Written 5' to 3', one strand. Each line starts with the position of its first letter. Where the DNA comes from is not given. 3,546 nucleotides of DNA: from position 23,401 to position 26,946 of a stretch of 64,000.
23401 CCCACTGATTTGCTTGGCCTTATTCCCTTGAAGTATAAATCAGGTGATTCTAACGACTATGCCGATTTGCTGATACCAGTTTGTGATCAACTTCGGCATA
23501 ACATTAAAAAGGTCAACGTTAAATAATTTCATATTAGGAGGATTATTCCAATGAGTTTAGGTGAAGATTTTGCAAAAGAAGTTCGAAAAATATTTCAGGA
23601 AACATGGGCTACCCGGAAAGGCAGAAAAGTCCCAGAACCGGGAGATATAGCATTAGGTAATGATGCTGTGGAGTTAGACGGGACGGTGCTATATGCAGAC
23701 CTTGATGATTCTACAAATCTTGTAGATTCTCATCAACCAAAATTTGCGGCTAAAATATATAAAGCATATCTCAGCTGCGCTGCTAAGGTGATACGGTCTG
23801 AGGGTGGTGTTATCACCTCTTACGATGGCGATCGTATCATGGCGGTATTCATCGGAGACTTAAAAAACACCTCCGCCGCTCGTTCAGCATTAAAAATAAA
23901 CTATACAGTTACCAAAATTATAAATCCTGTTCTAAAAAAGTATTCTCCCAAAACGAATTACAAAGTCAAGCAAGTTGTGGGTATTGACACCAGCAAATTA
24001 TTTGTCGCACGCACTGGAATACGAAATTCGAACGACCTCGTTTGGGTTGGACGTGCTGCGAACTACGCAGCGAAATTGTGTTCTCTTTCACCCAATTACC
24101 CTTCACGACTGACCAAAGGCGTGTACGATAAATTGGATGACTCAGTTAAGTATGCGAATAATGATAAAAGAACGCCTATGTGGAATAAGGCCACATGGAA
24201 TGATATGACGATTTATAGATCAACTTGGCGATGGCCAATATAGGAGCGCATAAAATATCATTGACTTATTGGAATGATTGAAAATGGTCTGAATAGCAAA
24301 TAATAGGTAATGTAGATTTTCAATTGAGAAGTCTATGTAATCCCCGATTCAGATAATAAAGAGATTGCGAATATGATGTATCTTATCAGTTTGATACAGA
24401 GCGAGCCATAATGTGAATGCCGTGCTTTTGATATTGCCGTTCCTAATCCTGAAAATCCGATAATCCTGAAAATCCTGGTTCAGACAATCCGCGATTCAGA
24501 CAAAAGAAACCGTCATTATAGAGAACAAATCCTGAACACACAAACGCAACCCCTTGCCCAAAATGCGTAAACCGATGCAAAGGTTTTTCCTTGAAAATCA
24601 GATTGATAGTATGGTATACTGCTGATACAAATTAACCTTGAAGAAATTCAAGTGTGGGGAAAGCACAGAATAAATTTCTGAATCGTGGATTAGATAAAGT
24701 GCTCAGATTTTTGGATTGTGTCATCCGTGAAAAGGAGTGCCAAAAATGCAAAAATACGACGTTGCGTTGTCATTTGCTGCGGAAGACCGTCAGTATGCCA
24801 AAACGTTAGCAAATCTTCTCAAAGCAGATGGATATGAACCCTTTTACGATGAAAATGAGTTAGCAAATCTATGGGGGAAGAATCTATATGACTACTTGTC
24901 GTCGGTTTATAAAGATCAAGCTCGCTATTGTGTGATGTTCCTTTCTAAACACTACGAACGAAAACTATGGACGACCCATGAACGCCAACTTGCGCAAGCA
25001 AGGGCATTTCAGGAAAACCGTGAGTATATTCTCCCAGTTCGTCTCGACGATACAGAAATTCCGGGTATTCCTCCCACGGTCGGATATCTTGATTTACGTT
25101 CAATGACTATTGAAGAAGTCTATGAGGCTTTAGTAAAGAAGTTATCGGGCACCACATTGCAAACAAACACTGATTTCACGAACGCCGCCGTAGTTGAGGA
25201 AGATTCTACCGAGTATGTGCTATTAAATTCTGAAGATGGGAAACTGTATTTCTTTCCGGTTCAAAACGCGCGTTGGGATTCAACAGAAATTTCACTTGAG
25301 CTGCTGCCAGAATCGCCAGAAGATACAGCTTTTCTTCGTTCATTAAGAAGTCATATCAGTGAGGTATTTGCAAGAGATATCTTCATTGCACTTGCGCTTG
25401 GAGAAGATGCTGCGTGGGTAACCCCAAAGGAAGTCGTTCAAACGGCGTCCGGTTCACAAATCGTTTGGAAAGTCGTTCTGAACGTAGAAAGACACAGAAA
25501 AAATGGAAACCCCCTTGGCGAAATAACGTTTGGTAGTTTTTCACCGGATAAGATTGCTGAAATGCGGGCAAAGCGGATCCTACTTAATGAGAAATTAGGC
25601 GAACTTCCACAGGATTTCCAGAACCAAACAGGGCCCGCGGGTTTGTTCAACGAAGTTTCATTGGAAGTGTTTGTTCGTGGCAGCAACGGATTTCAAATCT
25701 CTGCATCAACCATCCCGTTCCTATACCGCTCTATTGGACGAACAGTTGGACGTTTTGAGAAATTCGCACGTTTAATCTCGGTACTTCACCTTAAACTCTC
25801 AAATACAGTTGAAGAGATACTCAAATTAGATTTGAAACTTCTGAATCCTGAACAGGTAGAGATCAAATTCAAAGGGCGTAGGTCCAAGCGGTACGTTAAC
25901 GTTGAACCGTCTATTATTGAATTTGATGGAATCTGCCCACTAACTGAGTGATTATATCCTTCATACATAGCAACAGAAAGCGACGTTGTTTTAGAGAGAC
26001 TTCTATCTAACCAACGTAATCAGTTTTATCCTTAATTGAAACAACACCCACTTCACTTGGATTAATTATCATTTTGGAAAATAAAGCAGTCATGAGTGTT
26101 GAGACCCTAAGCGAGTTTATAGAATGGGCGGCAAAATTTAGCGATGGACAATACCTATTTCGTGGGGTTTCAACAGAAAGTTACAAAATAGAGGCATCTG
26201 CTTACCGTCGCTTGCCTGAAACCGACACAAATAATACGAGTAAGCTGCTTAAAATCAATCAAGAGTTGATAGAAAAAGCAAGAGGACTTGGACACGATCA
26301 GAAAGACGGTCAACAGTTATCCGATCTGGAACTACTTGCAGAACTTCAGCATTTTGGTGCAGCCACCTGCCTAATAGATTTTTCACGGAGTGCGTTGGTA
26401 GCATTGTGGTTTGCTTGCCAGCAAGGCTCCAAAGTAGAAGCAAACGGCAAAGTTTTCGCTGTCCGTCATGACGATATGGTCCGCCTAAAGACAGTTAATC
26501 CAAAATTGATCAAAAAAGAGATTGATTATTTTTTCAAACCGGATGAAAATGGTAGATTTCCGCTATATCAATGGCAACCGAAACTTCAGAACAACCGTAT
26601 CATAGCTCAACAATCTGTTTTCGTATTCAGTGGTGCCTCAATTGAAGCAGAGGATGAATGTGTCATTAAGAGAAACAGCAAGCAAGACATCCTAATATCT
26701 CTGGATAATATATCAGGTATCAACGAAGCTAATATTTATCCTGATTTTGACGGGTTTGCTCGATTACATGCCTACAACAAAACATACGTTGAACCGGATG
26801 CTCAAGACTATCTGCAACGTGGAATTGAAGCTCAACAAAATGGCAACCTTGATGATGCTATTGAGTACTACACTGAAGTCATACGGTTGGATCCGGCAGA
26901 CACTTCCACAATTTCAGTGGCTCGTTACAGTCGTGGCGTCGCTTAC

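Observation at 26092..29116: FRG-domain + TPR module present twice, once fused and once split: candidate undescribed defence system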

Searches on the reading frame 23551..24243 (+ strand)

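Call 3: search_protein_families(library=pfam, proteins=[window:23551-24243:+], max_evalue=0.01)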
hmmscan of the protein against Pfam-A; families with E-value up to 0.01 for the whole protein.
window:23551-24243:+ (230 aa): 1 family
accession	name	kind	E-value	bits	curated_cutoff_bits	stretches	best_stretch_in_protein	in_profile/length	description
PF00211.25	Guanylate_cyc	-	0.0016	18.5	21.9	1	45-201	10-162/183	Adenylate and Guanylate cyclase catalytic domain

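Call 4: search_protein_families(library=padloc, proteins=[window:23551-24243:+], max_evalue=0.01)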
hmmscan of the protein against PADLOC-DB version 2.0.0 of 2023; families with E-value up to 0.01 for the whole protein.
window:23551-24243:+ (230 aa): 13 families
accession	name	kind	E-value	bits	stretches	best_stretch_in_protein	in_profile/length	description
PDLC00766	PycC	-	4.4e-99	328.6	1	1-229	1-230/232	Pycsar cyclase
PDLC02367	PycC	-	3.4e-95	315.8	1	1-229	1-225/226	-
PDLC02369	PycC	-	5.4e-26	89.6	1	43-221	46-214/248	-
PDLC02368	PycC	-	1.4e-21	75.2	1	8-213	10-210/234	-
PDLC00763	PycC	-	1.3e-19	68.6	1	9-201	16-214/268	Pycsar cyclase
PDLC00765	PycC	-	1.5e-12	45.3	1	42-202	256-419/477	Pycsar cyclase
PDLC02366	PycC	-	9.2e-12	42.6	1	37-199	39-205/486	-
PDLC00762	PycC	-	2.1e-10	38.1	1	37-179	41-191/508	Pycsar cyclase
PDLC02370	PycC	-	4.5e-10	37.4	1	47-203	85-246/340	-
PDLC00764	PycC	-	6.8e-07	26.5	1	45-201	96-259/449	Pycsar cyclase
PDLC00761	PycC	-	9.7e-05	19.4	1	43-203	105-270/438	Pycsar cyclase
PDLC00734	PycC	-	0.00045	17.4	1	46-195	192-344/374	Pycsar cyclase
PDLC00767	PycC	-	0.00058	17.3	1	48-146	97-197/337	Pycsar cyclase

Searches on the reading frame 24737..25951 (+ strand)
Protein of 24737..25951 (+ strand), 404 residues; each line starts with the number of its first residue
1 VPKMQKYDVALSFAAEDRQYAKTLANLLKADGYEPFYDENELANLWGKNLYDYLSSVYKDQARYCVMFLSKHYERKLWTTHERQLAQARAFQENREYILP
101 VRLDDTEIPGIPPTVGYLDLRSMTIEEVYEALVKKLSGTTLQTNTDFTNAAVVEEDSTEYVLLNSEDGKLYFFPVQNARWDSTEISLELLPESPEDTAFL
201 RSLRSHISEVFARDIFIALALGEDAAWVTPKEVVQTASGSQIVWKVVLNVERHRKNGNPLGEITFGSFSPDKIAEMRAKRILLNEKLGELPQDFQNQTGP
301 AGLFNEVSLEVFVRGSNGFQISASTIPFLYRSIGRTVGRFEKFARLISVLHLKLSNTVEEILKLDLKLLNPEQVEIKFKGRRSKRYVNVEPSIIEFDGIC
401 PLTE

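Call 3: search_protein_families(library=pfam, proteins=[window:24737-25951:+], max_evalue=0.01)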
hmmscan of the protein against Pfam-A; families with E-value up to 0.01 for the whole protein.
window:24737-25951:+ (404 aa): 2 families
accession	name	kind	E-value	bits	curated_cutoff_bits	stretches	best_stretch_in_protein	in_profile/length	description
PF13676.11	TIR_2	-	8.1e-19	68.7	28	1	9-124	1-113/122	TIR domain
PF01582.25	TIR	-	0.00052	20.3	21.3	1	7-103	2-96/179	TIR domain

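Call 4: search_protein_families(library=padloc, proteins=[window:24737-25951:+], max_evalue=0.01)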
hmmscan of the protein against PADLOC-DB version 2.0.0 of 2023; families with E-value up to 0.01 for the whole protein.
window:24737-25951:+ (404 aa): 6 families
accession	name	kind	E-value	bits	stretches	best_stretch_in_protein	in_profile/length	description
PDLC05062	PDC-S66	-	6.3e-15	53.4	1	4-101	146-240/282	-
PDLC02421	Aga_TIR-PNTD1-PNTD2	-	4.7e-07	27.3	1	8-109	5-106/430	Class I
PDLC03957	bSEFIR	-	1.3e-05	23.2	1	3-176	34-233/412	-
PDLC02962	RT-TIR_XII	-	0.00027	18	1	2-102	341-439/478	single gene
PDLC02403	Aga_TIR-PNTD1-PNTD2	-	0.0008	16.6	1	16-119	13-115/443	Class I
PDLC00417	ThsB1|ThsB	-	0.001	16.7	1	6-101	166-259/303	TIR-like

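Call 45: search_protein_families(library=ncbifam, proteins=[window:24737-25951:+], max_evalue=0.01)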
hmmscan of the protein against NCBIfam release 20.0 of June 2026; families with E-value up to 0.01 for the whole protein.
window:24737-25951:+ (404 aa): 1 family
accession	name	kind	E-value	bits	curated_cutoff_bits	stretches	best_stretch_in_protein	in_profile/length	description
NF042941.1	Retron_TIR_antiphage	equivalog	4.3e-10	39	600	1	3-107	336-437/464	TIR domain-containing anti-phage reverse transcriptase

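Call 58: search_solved_structures(query=window:24737-25951:+, max_evalue=1, show_alignments=1)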
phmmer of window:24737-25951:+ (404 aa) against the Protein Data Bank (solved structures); distinct sequences matched with E-value up to 1: 9.
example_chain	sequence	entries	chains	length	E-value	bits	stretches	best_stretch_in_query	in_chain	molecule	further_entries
7uxr_A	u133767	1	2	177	1.9e-05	27.2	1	6-115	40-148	TIR domain protein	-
7uwg_A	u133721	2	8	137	0.00092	21.6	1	6-102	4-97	Molecular chaperone Tir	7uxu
8g83_A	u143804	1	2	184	0.0016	20.8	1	5-102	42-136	NAD(+) hydrolase AbTIR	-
3h16_A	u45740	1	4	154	0.002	20.5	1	6-116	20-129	TIR protein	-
7ylf_A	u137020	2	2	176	0.0058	18.9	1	2-115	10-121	Toll-like receptor 15 | Toll-like receptor 2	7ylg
1o77_A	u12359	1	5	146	0.27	13.5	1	45-114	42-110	TOLL-LIKE RECEPTOR 2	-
1fyx_A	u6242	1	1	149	0.3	13.3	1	7-114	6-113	TOLL-LIKE RECEPTOR 2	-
1fyw_A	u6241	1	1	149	0.47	12.7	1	44-114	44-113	TOLL-LIKE RECEPTOR 2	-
6t1t_A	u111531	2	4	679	0.69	12.1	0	283-345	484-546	NADPH--cytochrome P450 reductase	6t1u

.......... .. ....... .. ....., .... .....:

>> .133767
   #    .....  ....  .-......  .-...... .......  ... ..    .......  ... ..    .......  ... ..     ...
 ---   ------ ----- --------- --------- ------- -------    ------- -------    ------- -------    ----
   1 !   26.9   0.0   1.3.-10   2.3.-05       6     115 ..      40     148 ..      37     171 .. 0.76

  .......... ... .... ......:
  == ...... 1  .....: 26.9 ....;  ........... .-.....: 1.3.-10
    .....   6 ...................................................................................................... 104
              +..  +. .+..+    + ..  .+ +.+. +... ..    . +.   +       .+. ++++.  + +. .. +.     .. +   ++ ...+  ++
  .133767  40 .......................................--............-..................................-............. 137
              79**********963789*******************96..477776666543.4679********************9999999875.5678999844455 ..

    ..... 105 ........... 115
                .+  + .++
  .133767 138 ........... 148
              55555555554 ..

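Call 80: find_related_loci(query=window:24737-25951:+, collection=metagenome_contigs, flank=4000)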
Query window:24737-25951:+ (404 aa) in metagenome_contigs; peptide patterns used: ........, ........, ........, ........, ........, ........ (x = any residue, [..] = any of these).
269 stretches matched a pattern; 1 encode a relative of the query (tblastn E <= 1e-3); 1 distinct loci.
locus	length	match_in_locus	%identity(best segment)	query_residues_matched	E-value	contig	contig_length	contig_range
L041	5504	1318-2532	80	1-404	0e+0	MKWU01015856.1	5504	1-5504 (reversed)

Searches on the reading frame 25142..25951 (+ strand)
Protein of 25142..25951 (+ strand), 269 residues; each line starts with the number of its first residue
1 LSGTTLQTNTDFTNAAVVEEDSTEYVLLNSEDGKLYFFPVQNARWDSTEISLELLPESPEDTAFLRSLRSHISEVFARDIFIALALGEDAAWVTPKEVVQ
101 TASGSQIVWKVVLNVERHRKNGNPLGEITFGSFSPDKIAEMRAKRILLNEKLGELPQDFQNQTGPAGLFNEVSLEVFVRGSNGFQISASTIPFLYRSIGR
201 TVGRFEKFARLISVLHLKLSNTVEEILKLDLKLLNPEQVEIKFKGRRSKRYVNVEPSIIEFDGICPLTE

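Call 46: search_protein_families(library=phrogs, proteins=[window:25142-25951:+], max_evalue=0.01)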
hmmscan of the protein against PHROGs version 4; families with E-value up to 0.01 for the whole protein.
window:25142-25951:+ (269 aa): 0 families

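Call 69: search_protein_families(library=pfam, proteins=[window:25142-25951:+], max_evalue=0.01)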
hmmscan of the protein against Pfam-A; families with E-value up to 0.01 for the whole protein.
window:25142-25951:+ (269 aa): 0 families

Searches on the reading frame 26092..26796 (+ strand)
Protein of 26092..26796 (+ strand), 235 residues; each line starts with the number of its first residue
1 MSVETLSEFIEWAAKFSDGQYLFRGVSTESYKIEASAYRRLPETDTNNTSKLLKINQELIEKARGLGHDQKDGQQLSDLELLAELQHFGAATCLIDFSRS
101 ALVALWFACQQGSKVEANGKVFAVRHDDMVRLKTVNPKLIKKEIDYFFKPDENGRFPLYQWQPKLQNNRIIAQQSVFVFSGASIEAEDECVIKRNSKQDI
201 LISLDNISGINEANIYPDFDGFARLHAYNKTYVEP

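Call 46: search_protein_families(library=phrogs, proteins=[window:26092-26796:+], max_evalue=0.01)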
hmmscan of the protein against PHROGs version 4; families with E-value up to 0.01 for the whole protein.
window:26092-26796:+ (235 aa): 2 families
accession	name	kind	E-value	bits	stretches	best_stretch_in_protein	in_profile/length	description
phrog_4962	-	unknown function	1.5e-20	74.5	1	5-224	176-448/467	-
phrog_24967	-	unknown function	4.6e-15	56.7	1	2-112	22-128/385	-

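Call 51: predict_structure(alignment_id=A3)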
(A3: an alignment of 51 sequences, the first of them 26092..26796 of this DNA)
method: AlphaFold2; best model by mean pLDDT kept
length: 235 residues; sequences in the alignment: 51
mean_pLDDT: 61.2   pTM: 0.61
mean pLDDT of the five models: 61.2, 45.3, 43.1, 39.5, 36.6
residues with pLDDT >= 90: 5; 70-90: 69; 50-70: 78; < 50: 83
segments of 3 or more residues with pLDDT < 50: 33-40, 87-95, 129-150, 154-173, 178-182, 217-235
pLDDT, mean of each block of 10 residues (from residue 1): 74 84 78 50 60 64 63 65 49 56 86 71 69 40 44 48 39 48 62 88 84 57 41 37
secondary structure, 60 per line:
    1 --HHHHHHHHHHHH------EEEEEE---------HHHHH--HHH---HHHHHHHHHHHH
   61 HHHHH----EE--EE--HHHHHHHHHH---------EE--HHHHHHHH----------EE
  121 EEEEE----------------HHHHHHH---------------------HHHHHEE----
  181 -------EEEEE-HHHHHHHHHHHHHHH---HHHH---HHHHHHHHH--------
elements in order: H3-14 E21-26 H36-40 H49-65 H78-87 H101-108 E119-125 H142-148 H170-174 E188-192 H194-208 H212-215 H219-227

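Call 59: search_solved_structures(query=A3, max_evalue=10)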
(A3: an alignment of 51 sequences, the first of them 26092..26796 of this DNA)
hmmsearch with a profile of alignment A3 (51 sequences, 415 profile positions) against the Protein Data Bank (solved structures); distinct sequences matched with E-value up to 10: 280 (the best 60 are shown).
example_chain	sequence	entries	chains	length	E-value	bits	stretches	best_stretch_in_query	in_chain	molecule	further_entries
9qhb_A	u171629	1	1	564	2.6e-151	507.4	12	256-346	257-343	Engineered tetratricopeptide repeat protein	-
8bu0_A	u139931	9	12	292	4e-56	193.8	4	256-347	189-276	Consensus tetratricopeptide repeat protein | Crystal structure of an 8-repeat consensus TPR superhelix with Zinc. | Monomer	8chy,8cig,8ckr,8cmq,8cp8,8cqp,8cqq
9qhc_A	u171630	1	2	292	2.5e-52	181.3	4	257-346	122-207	Engineered tetratricopeptide repeat protein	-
7yeh_B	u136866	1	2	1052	4.9e-44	154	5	254-371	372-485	UDP-N-acetylglucosamine--peptide N-acetylglucosaminyltransferase 110 kDa subunit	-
7yea_A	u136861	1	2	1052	4.9e-44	154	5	254-371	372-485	UDP-N-acetylglucosamine--peptide N-acetylglucosaminyltransferase 110 kDa subunit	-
7ntf_A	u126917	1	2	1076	5.3e-44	153.9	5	254-371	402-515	Isoform 1 of UDP-N-acetylglucosamine--peptide N-acetylglucosaminyltransferase 110 kDa subu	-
7y4i_A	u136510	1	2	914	1.6e-39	139.1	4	248-372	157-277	Probable UDP-N-acetylglucosamine--peptide N-acetylglucosaminyltransferase SPINDLY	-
8dtf_A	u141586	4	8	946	1.9e-39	138.9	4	248-372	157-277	Probable UDP-N-acetylglucosamine--peptide N-acetylglucosaminyltransferase SPINDLY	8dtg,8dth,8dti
1w3b_A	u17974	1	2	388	3.3e-36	128.2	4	272-366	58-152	UDP-N-ACETYLGLUCOSAMINE--PEPTIDE N-ACETYLGLUCOSAMINYLTRANSFERASE 110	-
6eou_A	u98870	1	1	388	6.1e-36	127.3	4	273-368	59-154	UDP-N-acetylglucosamine--peptide N-acetylglucosaminyltransferase 110 kDa subunit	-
7kdt_A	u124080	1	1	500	3.9e-28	101.6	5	243-342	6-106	Mitochondrial import receptor subunit TOM70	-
9pkq_A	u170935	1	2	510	4.6e-28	101.4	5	243-342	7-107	Mitochondrial import receptor subunit TOM70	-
8ch0_A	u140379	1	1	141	6.9e-28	100.8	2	256-346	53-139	Consensus tetratricopeptide repeat protein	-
2fo7_A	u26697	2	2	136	8.1e-28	100.6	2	256-346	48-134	SYNTHETIC CONSENSUS TPR PROTEIN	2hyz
9yr4_A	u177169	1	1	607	1.4e-27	99.8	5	243-341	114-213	Mitochondrial import receptor subunit TOM70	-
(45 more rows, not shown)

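Call 68: fold_search(model_id=the predicted structure, library=pdb)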
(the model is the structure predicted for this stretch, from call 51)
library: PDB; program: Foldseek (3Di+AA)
matches with E <= 10: 20; with E <= 0.001: 0
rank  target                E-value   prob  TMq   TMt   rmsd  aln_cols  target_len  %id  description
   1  1lta_A                1.9e+00  0.07  0.20  0.24   8.3       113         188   15  2.2 ANGSTROMS CRYSTAL STRUCTURE OF E. COLI HEAT-LABILE ENTEROTOXIN (LT) WITH BOUND GALACTOSE (released 1994-01-31)
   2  5nyr_B                3.9e+00  0.02  0.12  0.13  10.8       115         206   10  Anbu from Hyphomicrobium sp. strain MC1 -SG: R3 (released 2017-05-24)
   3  8p3u_B                4.4e+00  0.01  0.12  0.09  21.3        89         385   12  Homomeric GluA1 in tandem with TARP gamma-3, desensitized conformation 2 (released 2023-08-30)
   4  5nyq                  5.7e+00  0.01  0.12  0.13  10.5       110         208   11  Anbu (Gly-1) mutant from Hyphomicrobium sp. strain MC1 - SG:R32 (released 2017-05-24)
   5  4q5r_A                6.0e+00  0.02  0.12  0.13  14.4        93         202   12  Crystal Structure of Glutathione S-transferase Bla g 5 (released 2015-04-01)
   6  3zdj_A                7.3e+00  0.01  0.11  0.10  11.5       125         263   14  Ancestral (ENCA) beta-lactamase class A (released 2013-02-20)
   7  8baq                  7.8e+00  0.01  0.13  0.15  12.4       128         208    9  E. coli C7 DarT1 in complex with NAD+ (released 2023-07-12)
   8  5nyw_2                7.8e+00  0.00  0.12  0.13  20.0       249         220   10  Anbu (ancestral beta-subunit) from Yersinia bercovieri (released 2017-05-24)
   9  9sgp_A                8.3e+00  0.01  0.13  0.05  14.7       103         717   14  S315R KatG mutant two Heme (released 2026-01-14)
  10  5nyr_A                8.3e+00  0.01  0.12  0.13  10.5       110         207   11  Anbu from Hyphomicrobium sp. strain MC1 -SG: R3 (released 2017-05-24)
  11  6huw_B                8.8e+00  0.01  0.12  0.18  15.8       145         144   14  Crystal structure of CdaA from Bacillus subtilis (released 2019-10-30)
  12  6erp_B                8.8e+00  0.01  0.11  0.05  12.4       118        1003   13  Structure of the human mitochondrial transcription initiation complex at the LSP promoter (released 2017-11-15)
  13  7teo_A                8.8e+00  0.01  0.12  0.12  13.5       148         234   11  Cryo-EM structure of the 20S Alpha 3 Deletion proteasome core particle in complex with FUB1 (released 2022-08-10)
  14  9dx7_A                8.8e+00  0.01  0.09  0.07  24.9       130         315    7  LRRC8A:D Conformation 1 (released 2024-11-27)
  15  7rz4_B                9.4e+00  0.01  0.13  0.05  18.9        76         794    9  Structure of the complex of AMPA receptor GluA2 with auxiliary subunit TARP gamma-5 bound to competitive antagonist ZK (released 2021-10-27)
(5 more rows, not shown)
